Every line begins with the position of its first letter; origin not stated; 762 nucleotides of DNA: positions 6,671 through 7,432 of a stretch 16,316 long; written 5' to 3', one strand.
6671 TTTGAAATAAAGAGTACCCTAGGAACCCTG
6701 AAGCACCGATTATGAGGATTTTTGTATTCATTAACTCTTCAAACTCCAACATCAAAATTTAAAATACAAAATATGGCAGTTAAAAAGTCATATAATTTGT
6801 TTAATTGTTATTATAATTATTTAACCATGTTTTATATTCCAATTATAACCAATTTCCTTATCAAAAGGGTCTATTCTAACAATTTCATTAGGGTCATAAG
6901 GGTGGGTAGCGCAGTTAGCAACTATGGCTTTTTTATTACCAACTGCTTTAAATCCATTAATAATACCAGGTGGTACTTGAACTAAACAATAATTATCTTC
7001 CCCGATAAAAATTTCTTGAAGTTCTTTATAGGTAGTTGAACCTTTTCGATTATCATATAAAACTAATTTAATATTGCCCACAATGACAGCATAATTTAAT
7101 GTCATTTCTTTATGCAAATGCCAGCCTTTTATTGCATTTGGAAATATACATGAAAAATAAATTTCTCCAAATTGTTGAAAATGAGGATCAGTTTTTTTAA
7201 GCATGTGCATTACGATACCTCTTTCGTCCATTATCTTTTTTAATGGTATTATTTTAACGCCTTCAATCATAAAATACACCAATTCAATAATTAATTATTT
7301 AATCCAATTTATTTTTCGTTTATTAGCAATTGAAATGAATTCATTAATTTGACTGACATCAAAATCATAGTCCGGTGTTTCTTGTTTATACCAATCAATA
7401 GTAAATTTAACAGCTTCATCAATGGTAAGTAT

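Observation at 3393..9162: CDP-3,6-dideoxyhexose cassette with ascarylose-type (L-sugar) logic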

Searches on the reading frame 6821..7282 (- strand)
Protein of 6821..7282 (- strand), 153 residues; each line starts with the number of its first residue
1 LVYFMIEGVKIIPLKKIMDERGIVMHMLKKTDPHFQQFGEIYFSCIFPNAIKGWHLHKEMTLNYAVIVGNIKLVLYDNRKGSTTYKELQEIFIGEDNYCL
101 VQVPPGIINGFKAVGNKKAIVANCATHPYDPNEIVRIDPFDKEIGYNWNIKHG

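Call 3: search_protein_families(library=pfam, proteins=[window:6821-7282:-])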
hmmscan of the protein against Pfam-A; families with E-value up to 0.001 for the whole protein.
window:6821-7282:- (153 aa): 3 families
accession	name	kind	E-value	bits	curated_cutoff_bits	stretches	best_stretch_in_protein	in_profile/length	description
PF00908.23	dTDP_sugar_isom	-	1.5e-15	57.8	27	1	6-149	4-153/168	dTDP-4-dehydrorhamnose 3,5-epimerase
PF14667.12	Polysacc_synt_C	-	9.5e-07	29.4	28.7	1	18-133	2-107/111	Polysaccharide biosynthesis C-terminal domain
PF05523.17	FdtA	-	2e-05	24.8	23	1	8-136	2-121/131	WxcM-like, C-terminal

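Call 4: search_protein_families(library=ncbifam, proteins=[window:6821-7282:-])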
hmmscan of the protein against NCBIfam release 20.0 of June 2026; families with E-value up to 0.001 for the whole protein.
window:6821-7282:- (153 aa): 2 families
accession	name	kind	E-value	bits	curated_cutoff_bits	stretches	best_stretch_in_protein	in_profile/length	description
TIGR01221.1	rmlC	equivalog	1.5e-09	37.9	155.75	1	5-151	6-157/176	dTDP-4-dehydrorhamnose 3,5-epimerase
NF047837.1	UDPAcbARedWbcJ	equivalog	2.8e-05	23.2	500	1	14-130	251-357/372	UDP-2-acetamido-2,6-beta-L-arabino-hexul-4-ose reductase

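Call 10: search_solved_structures(query=window:6821-7282:-, show_alignments=3, max_evalue=0.01)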
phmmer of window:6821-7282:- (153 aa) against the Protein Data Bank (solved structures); distinct sequences matched with E-value up to 0.01: 27.
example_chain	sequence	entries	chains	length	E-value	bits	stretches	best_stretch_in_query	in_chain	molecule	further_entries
3ejk_A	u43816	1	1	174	1.2e-30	109.8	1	4-148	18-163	dTDP Sugar Isomerase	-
23eg_A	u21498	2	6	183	1.2e-06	31.8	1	6-150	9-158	dTDP-4-dehydrorhamnose 3,5-epimerase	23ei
9uyw_A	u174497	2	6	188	1.3e-06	31.7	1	6-150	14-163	dTDP-4-dehydrorhamnose 3,5-epimerase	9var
23ef_A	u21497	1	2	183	2e-06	31.1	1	6-150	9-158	dTDP-4-dehydrorhamnose 3,5-epimerase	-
1ep0_A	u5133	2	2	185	2.3e-06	30.9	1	6-150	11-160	DTDP-6-DEOXY-D-XYLO-4-HEXULOSE 3,5-EPIMERASE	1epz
9kyn_A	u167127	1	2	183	5.1e-06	29.8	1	6-150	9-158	dTDP-4-dehydrorhamnose 3,5-epimerase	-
9j9s_A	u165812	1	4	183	7e-06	29.4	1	6-150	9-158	dTDP-4-dehydrorhamnose 3,5-epimerase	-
9j9q_A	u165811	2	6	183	8.4e-06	29.1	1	6-150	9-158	dTDP-4-dehydrorhamnose 3,5-epimerase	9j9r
2b9u_A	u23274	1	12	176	8.8e-06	29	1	8-131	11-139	hypothetical dTDP-4-dehydrorhamnose 3,5-epimerase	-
1wlt_A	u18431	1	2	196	1.2e-05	28.6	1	8-131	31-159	176aa long hypothetical dTDP-4-dehydrorhamnose 3,5-epimerase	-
7ani_A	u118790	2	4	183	2.1e-05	27.8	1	6-126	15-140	Thymidine diphospho-4-keto-rhamnose 3,5-epimerase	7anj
8dcl_A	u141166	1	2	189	2.3e-05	27.7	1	6-126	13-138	GDP-D-glycero-4-keto-D-lyxo-heptose-3-epimerase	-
9j9u_A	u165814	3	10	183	2.3e-05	27.7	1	6-150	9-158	dTDP-4-dehydrorhamnose 3,5-epimerase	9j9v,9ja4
9j9t_A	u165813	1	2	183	4.8e-05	26.6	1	6-150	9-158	dTDP-4-dehydrorhamnose 3,5-epimerase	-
8dak_A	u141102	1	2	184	0.00018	24.7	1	6-125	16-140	GDP-D-glycero-4-keto-d-lyxo-heptose-3-epimerase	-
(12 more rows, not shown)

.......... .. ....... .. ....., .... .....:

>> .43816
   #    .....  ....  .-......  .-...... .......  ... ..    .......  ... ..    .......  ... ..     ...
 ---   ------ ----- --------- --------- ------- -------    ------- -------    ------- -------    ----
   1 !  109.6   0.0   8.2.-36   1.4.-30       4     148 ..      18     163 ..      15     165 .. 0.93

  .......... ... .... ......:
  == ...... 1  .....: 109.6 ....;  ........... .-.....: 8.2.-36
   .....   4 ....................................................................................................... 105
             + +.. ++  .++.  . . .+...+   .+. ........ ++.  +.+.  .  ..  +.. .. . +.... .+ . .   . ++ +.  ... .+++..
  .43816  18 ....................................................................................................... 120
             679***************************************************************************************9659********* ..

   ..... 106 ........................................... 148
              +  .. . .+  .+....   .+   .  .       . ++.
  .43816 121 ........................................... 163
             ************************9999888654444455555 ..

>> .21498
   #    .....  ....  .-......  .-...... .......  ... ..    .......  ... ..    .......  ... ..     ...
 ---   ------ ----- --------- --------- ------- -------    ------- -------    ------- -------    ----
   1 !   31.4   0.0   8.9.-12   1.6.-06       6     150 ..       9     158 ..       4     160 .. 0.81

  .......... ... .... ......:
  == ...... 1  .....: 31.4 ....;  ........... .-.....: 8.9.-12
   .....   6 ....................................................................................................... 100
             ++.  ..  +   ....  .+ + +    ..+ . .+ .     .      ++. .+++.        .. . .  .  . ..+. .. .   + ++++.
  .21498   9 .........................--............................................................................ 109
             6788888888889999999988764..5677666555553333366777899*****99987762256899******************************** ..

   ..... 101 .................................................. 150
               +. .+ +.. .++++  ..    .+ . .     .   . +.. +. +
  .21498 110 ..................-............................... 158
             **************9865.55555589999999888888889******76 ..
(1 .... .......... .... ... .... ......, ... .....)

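Call 18: find_homologous_proteins(query=window:6821-7282:-)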
Query window:6821-7282:- (153 aa): 7997 proteins with E <= 0.001 among 8000 candidates; the best 120 are listed. Only proteins of 84 to 268 residues were searched: fused or split forms outside these lengths cannot appear, so this answer is no evidence that the protein stands alone or is whole; lengths 'longer' or 'shorter' looks for them.
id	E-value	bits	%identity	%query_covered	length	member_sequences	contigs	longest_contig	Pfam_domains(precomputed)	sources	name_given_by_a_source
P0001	1.4e-98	345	100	97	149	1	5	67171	PF05523.18,PF00908.24,PF14667.13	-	-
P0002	2.4e-86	306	85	97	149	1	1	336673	PF00908.24,PF14667.13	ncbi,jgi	ncbi:MAG: dTDP-4-dehydrorhamnose 3,5-epimerase family protein [Candidatus Helarchaeota archaeon]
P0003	7.4e-85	301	85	97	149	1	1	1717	PF00908.24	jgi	-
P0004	1.1e-84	300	84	97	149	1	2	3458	PF00908.24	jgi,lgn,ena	-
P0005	1.9e-84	299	84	97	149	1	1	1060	PF00908.24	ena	-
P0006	1.8e-83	296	83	97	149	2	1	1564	PF00908.24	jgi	jgi:dTDP-4-dehydrorhamnose 3,5-epimerase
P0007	3.0e-83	296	85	97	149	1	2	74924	PF00908.24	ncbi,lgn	-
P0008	8.9e-83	294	85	97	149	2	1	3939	PF00908.24,PF14667.13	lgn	-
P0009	7.1e-82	291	83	97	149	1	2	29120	PF00908.24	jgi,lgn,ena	-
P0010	8.6e-82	291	83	97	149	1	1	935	PF00908.24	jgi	-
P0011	1.4e-81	290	82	97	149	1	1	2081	PF00908.24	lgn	-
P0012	5.3e-81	288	83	97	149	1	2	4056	PF05523.18,PF00908.24,PF14667.13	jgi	jgi:dTDP-4-dehydrorhamnose 3,5-epimerase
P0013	7.3e-81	288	84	97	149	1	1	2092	PF00908.24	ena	-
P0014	2.0e-80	286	83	97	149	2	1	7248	PF00908.24,PF14667.13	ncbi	ncbi:MAG: dTDP-4-dehydrorhamnose 3,5-epimerase family protein [Candidatus Helarchaeota archaeon]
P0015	6.2e-80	285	79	97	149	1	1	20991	PF00908.24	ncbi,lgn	ncbi:MAG: dTDP-4-dehydrorhamnose 3,5-epimerase family protein [Promethearchaeota archaeon]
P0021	8.0e-75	268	79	97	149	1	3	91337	PF00908.24,PF14667.13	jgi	-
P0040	2.8e-72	260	75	97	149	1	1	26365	PF00908.24,PF14667.13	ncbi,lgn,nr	ncbi:MAG: dTDP-4-dehydrorhamnose 3,5-epimerase family protein [Candidatus Altiarchaeota archaeon]|nr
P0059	6.3e-71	255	74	97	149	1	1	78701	PF00908.24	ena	-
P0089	6.2e-70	252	72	97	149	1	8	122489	PF00908.24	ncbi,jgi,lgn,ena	-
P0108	2.6e-69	250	73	97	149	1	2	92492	PF00908.24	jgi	jgi:dTDP-4-dehydrorhamnose 3,5-epimerase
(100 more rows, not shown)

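Call 48: find_encoding_contigs(protein=P0002, flank=10000, max_places=2)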
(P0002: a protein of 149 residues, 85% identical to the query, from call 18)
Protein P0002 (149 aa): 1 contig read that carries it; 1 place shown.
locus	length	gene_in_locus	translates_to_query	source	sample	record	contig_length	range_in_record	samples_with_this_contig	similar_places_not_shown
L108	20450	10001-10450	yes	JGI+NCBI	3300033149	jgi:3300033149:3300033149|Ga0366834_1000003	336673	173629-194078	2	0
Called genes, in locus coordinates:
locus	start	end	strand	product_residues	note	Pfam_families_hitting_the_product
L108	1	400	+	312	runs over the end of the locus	PF01073:3Beta_HSD, PF01370:Epimerase, PF02719:Polysacc_synt_2, PF04321:RmlD_sub_bind, PF07993:NAD_binding_4, PF16363:GDP_Man_Dehyd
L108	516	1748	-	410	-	PF13439:Glyco_transf_4, PF00534:Glycos_transf_1, PF13692:Glyco_trans_1_4, PF13524:Glyco_trans_1_2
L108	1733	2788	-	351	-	PF00535:Glycos_transf_2, PF10111:Glyco_tranf_2_2, PF13641:Glyco_tranf_2_3 (faint), PF02709:Glyco_transf_7C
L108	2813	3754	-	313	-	PF13641:Glyco_tranf_2_3, PF00535:Glycos_transf_2, PF10111:Glyco_tranf_2_2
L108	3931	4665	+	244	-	PF07786:HGSNAT_cat (weak)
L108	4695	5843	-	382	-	PF13439:Glyco_transf_4, PF13579:Glyco_trans_4_4 (weak), PF00534:Glycos_transf_1, PF13692:Glyco_trans_1_4, PF13524:Glyco_trans_1_2 (weak)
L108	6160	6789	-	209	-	PF13489:Methyltransf_23, PF05175:MTS (weak), PF05219:DREV (weak), PF07021:MetW, PF13847:Methyltransf_31, PF08241:Methyltransf_11, PF08242:Methyltransf_12, PF13649:Methyltransf_25, +4 more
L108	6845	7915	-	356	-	PF00535:Glycos_transf_2, PF13641:Glyco_tranf_2_3 (weak)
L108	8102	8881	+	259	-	PF00483:NTP_transferase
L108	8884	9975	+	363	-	PF01370:Epimerase, PF02719:Polysacc_synt_2, PF16363:GDP_Man_Dehyd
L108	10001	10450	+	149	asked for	PF00908:dTDP_sugar_isom, PF14667:Polysacc_synt_C (weak)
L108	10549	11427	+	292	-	PF01073:3Beta_HSD (faint), PF01370:Epimerase, PF04321:RmlD_sub_bind, PF16363:GDP_Man_Dehyd, PF02719:Polysacc_synt_2 (weak)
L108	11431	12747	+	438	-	PF01041:DegT_DnrJ_EryC1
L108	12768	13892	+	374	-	PF13439:Glyco_transf_4, PF00982:Glyco_transf_20 (weak), PF00534:Glycos_transf_1, PF13692:Glyco_trans_1_4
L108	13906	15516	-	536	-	PF01943:Polysacc_synt, PF13440:Polysacc_synt_3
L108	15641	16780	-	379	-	PF01073:3Beta_HSD, PF01370:Epimerase, PF02719:Polysacc_synt_2, PF07993:NAD_binding_4, PF13460:NAD_binding_10, PF16363:GDP_Man_Dehyd, PF01370:Epimerase, PF16363:GDP_Man_Dehyd, +2 more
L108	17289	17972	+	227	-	PF00535:Glycos_transf_2, PF10111:Glyco_tranf_2_2 (weak), PF13641:Glyco_tranf_2_3 (weak)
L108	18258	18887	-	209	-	PF07760:DUF1616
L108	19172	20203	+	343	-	PF13524:Glyco_trans_1_2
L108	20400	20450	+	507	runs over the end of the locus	-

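Call 49: search_protein_families(library=ncbifam, proteins=[L108:15641-16780:-, L108:19172-20203:+, L108:18258-18887:-], max_evalue=1e-8)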
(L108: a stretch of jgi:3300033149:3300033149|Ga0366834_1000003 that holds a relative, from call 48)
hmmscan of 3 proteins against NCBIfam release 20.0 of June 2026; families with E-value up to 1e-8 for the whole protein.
L108:15641-16780:- (379 aa): 24 families
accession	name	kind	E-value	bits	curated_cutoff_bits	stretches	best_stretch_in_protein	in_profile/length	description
TIGR01179.1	galE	equivalog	1.3e-43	149.2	262.3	2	6-145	1-138/332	UDP-glucose 4-epimerase GalE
TIGR04180.1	EDH_00030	hypoth_equivalog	5.8e-42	143.8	475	2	7-142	1-135/297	NAD-dependent 4,6-dehydratase LegB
TIGR01181.1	dTDP_gluc_dehyt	equivalog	4.8e-38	131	365.1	2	177-358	139-315/321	dTDP-glucose 4,6-dehydratase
NF011728.1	PRK15181.1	equivalog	2.9e-30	105.5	760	1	176-354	152-337/348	Vi polysaccharide biosynthesis UDP-N-acetylglucosaminuronic acid C-4 epimerase TviC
TIGR02197.1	heptose_epim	equivalog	1.9e-29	102.8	274.6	2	180-356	132-315/316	ADP-glyceromanno-heptose 6-epimerase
NF007956.0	PRK10675.1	subfamily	4.7e-23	81.8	394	1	6-135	2-131/338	UDP-glucose 4-epimerase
NF007490.0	PRK10084.1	subfamily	5.1e-17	61.9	649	1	6-366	2-350/361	dTDP-glucose 4,6-dehydratase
NF008360.0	PRK11150.1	equivalog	4.8e-16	58.8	452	1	187-304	138-254/310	ADP-glyceromanno-heptose 6-epimerase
NF043036.1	ErythonDh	equivalog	3.8e-15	55.9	325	1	6-135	2-132/321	D-erythronate dehydrogenase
NF008872.0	PRK11908.1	equivalog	3.8e-15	55.8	294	0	187-305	147-272/349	bifunctional UDP-4-keto-pentose/UDP-xylose synthase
TIGR03466.1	HpnA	hypoth_equivalog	2.4e-13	49.7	367.65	1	6-133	2-118/327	hopanoid-associated sugar epimerase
TIGR01472.1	gmd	equivalog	4.1e-13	49.2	415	0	7-149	3-152/342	GDP-mannose 4,6-dehydratase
NF047837.1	UDPAcbARedWbcJ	equivalog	1.6e-12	47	500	1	186-325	100-235/372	UDP-2-acetamido-2,6-beta-L-arabino-hexul-4-ose reductase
NF007582.0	PRK10217.1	equivalog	1.7e-12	47.1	698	0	181-357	152-334/355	dTDP-glucose 4,6-dehydratase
NF050030.1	thlkprotThyD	equivalog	2.5e-12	46.6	400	0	6-135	2-130/305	thylakoid membrane protein ThyD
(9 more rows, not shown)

L108:19172-20203:+ (343 aa): 0 families

L108:18258-18887:- (209 aa): 0 families

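Call 63: search_protein_representatives(protein=P0001)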
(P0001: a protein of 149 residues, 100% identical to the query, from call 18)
Query: 149 residues. Proteins with E-value up to 0.001 (for the whole library): 2578; up to 1e-10: 1008; up to 1e-30: 67. The best 150 are listed.
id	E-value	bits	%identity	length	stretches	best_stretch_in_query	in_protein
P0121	1.3e-51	191.0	53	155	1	2-148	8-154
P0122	2.1e-47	177.3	50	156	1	2-148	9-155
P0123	2.8e-46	173.6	53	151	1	2-149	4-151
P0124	1.5e-45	171.3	54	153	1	1-145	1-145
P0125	1.8e-44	167.8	51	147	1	1-148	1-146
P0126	5.3e-44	166.2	56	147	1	1-146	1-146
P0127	9.9e-44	165.4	64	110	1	1-109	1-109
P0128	5.3e-42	159.7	57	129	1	21-149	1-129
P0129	4.1e-41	156.9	59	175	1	1-145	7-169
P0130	6.6e-41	156.2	53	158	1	2-146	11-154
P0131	1.3e-40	155.2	49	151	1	1-148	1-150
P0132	5.6e-40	153.2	60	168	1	1-118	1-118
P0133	2.6e-39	151.0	56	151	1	2-148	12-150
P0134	3.2e-39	150.7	51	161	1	2-141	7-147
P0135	5.0e-39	150.1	48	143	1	2-142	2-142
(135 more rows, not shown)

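Call 77: find_encoding_contigs(protein=P0015, flank=8000, max_places=1)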
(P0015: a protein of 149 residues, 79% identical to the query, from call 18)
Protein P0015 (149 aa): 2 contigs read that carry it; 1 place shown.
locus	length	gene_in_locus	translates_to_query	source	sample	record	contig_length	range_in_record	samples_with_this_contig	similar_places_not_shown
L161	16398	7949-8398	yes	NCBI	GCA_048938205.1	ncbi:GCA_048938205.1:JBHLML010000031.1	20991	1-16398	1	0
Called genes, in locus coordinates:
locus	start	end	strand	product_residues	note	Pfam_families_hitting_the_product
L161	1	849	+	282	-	PF00535:Glycos_transf_2, PF10111:Glyco_tranf_2_2 (faint), PF13641:Glyco_tranf_2_3 (faint)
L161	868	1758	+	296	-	PF00535:Glycos_transf_2, PF13641:Glyco_tranf_2_3 (faint)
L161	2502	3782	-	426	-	PF05893:LuxC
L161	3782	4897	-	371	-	PF04443:LuxE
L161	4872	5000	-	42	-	-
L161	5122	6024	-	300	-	PF00535:Glycos_transf_2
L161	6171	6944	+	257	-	PF00483:NTP_transferase, PF12804:NTP_transf_3 (weak)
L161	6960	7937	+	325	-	PF05368:NmrA (weak), PF00106:adh_short (faint), PF01073:3Beta_HSD, PF01370:Epimerase, PF02719:Polysacc_synt_2, PF04321:RmlD_sub_bind, PF07993:NAD_binding_4 (weak), PF16363:GDP_Man_Dehyd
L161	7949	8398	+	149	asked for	PF00908:dTDP_sugar_isom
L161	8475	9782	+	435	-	PF01041:DegT_DnrJ_EryC1, PF00266:Aminotran_5 (weak)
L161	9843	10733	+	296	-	PF01370:Epimerase, PF02719:Polysacc_synt_2 (weak), PF04321:RmlD_sub_bind, PF16363:GDP_Man_Dehyd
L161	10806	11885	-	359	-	PF00534:Glycos_transf_1, PF13692:Glyco_trans_1_4, PF13524:Glyco_trans_1_2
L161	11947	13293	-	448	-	PF03721:UDPG_MGDP_dh_N, PF00984:UDPG_MGDP_dh, PF03720:UDPG_MGDP_dh_C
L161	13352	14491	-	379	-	-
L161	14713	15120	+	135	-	PF25109:HAD_PNKP (weak)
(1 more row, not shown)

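Call 78: find_encoding_contigs(protein=P0040, flank=8000, max_places=1)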
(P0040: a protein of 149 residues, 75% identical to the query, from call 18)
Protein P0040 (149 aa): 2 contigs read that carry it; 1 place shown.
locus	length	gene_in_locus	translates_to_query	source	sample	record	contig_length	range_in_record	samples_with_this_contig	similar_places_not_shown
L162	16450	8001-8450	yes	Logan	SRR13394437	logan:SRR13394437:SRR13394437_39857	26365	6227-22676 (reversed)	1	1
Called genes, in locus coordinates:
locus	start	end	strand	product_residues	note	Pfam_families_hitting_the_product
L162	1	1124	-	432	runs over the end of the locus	PF00215:OMPdecase, PF05690:ThiG (weak), PF03737:RraA-like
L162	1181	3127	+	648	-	PF10131:PTPS_related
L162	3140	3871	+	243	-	PF00535:Glycos_transf_2, PF10111:Glyco_tranf_2_2, PF13641:Glyco_tranf_2_3 (weak)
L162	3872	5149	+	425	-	PF02737:3HCDH_N (weak), PF03446:NAD_binding_2 (faint), PF03721:UDPG_MGDP_dh_N, PF00984:UDPG_MGDP_dh, PF03720:UDPG_MGDP_dh_C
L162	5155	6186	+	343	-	PF00534:Glycos_transf_1, PF13692:Glyco_trans_1_4, PF13524:Glyco_trans_1_2 (weak)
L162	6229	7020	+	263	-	PF00483:NTP_transferase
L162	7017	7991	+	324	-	PF01073:3Beta_HSD, PF01370:Epimerase, PF02719:Polysacc_synt_2, PF04321:RmlD_sub_bind, PF05368:NmrA (weak), PF16363:GDP_Man_Dehyd, PF07993:NAD_binding_4 (faint)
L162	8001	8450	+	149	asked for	PF00908:dTDP_sugar_isom, PF14667:Polysacc_synt_C (weak)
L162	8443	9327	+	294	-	PF01370:Epimerase, PF04321:RmlD_sub_bind, PF07993:NAD_binding_4 (faint), PF16363:GDP_Man_Dehyd, PF01073:3Beta_HSD (weak), PF02719:Polysacc_synt_2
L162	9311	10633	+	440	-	PF01041:DegT_DnrJ_EryC1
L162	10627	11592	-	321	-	PF13524:Glyco_trans_1_2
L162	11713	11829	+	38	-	-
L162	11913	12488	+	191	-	PF13580:SIS_2, PF01380:SIS (weak)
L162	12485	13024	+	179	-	PF00702:Hydrolase (faint), PF08645:PNK3P, PF13419:HAD_2, PF13242:Hydrolase_like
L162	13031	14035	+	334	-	PF00294:PfkB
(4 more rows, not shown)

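Call 79: find_encoding_contigs(protein=P0089, flank=8000, max_places=1)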
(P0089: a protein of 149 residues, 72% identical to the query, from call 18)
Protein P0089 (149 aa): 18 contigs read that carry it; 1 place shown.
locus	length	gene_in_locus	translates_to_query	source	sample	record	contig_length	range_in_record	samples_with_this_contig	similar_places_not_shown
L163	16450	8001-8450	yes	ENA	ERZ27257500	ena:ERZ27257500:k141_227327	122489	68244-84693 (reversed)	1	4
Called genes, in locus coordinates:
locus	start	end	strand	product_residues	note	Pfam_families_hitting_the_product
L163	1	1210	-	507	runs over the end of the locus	PF02310:B12-binding, PF04055:Radical_SAM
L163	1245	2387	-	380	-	PF01041:DegT_DnrJ_EryC1, PF00155:Aminotran_1_2, PF01212:Beta_elim_lyase, PF01053:Cys_Met_Meta_PP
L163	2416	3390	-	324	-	PF01073:3Beta_HSD, PF01370:Epimerase, PF02719:Polysacc_synt_2, PF04321:RmlD_sub_bind, PF05368:NmrA (weak), PF07993:NAD_binding_4 (faint), PF16363:GDP_Man_Dehyd, PF13460:NAD_binding_10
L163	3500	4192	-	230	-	PF13489:Methyltransf_23 (weak), PF13847:Methyltransf_31, PF08241:Methyltransf_11 (weak), PF13649:Methyltransf_25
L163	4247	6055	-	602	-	PF00664:ABC_membrane, PF00005:ABC_tran, PF02463:SMC_N (weak)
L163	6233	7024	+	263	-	PF00483:NTP_transferase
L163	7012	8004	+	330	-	PF04321:RmlD_sub_bind (weak), PF01370:Epimerase, PF02719:Polysacc_synt_2, PF07993:NAD_binding_4 (faint), PF16363:GDP_Man_Dehyd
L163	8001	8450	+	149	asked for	PF00908:dTDP_sugar_isom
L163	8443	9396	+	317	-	PF01073:3Beta_HSD, PF01370:Epimerase, PF02719:Polysacc_synt_2, PF04321:RmlD_sub_bind, PF05368:NmrA (weak), PF07993:NAD_binding_4 (faint), PF16363:GDP_Man_Dehyd, PF13460:NAD_binding_10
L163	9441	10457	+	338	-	PF00535:Glycos_transf_2, PF10111:Glyco_tranf_2_2 (weak), PF13641:Glyco_tranf_2_3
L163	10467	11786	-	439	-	-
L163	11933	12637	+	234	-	PF02348:CTP_transf_3, PF12804:NTP_transf_3 (weak)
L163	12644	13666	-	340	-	PF01073:3Beta_HSD, PF01370:Epimerase, PF02719:Polysacc_synt_2, PF04321:RmlD_sub_bind (weak), PF16363:GDP_Man_Dehyd, PF07993:NAD_binding_4 (weak), PF13460:NAD_binding_10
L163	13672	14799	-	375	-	PF01041:DegT_DnrJ_EryC1, PF00155:Aminotran_1_2 (weak), PF01212:Beta_elim_lyase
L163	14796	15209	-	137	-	PF25084:LbH_EIF2B (faint), PF25087:GMPPB_C (faint), PF00132:Hexapep, PF14602:Hexapep_2 (weak)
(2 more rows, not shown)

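Call 94: search_solved_structures(query=A1, max_evalue=0.001, show_alignments=0)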
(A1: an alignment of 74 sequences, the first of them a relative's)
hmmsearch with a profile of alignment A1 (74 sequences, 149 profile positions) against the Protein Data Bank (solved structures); distinct sequences matched with E-value up to 0.001: 40.
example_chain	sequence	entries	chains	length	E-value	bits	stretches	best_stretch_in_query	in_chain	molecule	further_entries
3ejk_A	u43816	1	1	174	1.1e-50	174.3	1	2-145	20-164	dTDP Sugar Isomerase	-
2b9u_A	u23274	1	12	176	1.1e-13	54.3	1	4-127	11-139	hypothetical dTDP-4-dehydrorhamnose 3,5-epimerase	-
1wlt_A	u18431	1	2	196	1.4e-13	53.9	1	4-126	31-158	176aa long hypothetical dTDP-4-dehydrorhamnose 3,5-epimerase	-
5buv_A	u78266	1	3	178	5.1e-13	52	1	2-144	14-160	Putative epimerase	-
7ani_A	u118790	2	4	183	1.3e-11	47.5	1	2-145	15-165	Thymidine diphospho-4-keto-rhamnose 3,5-epimerase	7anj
8dcl_A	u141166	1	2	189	1.4e-11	47.4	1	2-145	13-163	GDP-D-glycero-4-keto-D-lyxo-heptose-3-epimerase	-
8dak_A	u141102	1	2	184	3.7e-11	46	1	2-145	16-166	GDP-D-glycero-4-keto-d-lyxo-heptose-3-epimerase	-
7pvi_AAA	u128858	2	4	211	4.8e-11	45.6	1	2-147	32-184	dTDP-4-dehydrorhamnose 3,5-epimerase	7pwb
8dco_A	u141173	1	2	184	1.9e-10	43.7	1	2-145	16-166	GDP-D-glycero-4-keto-D-lyxo-heptose-3,5-epimerase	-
8db5_A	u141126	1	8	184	2e-10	43.6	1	2-144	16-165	GDP-D-glycero-4-keto-d-lyxo-heptose-3,5-epimerase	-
7ang_A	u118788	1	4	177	2.7e-10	43.2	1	2-144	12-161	Thymidine diphospho-4-keto-rhamnose 3,5-epimerase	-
7an4_A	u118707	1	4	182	2.9e-10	43.1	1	2-144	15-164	Thymidine diphospho-4-keto-rhamnose 3,5-epimerase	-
6ndr_A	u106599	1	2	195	3.4e-10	42.9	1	2-145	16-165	dTDP-4-dehydrorhamnose 3,5-epimerase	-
7m14_A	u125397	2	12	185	7.6e-10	41.7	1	2-144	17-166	Thymidine diphospho-4-keto-rhamnose 3,5-epimerase | GDP-D-glycero-L-gluco-heptose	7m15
23eg_A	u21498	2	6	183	1.1e-09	41.3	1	2-145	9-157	dTDP-4-dehydrorhamnose 3,5-epimerase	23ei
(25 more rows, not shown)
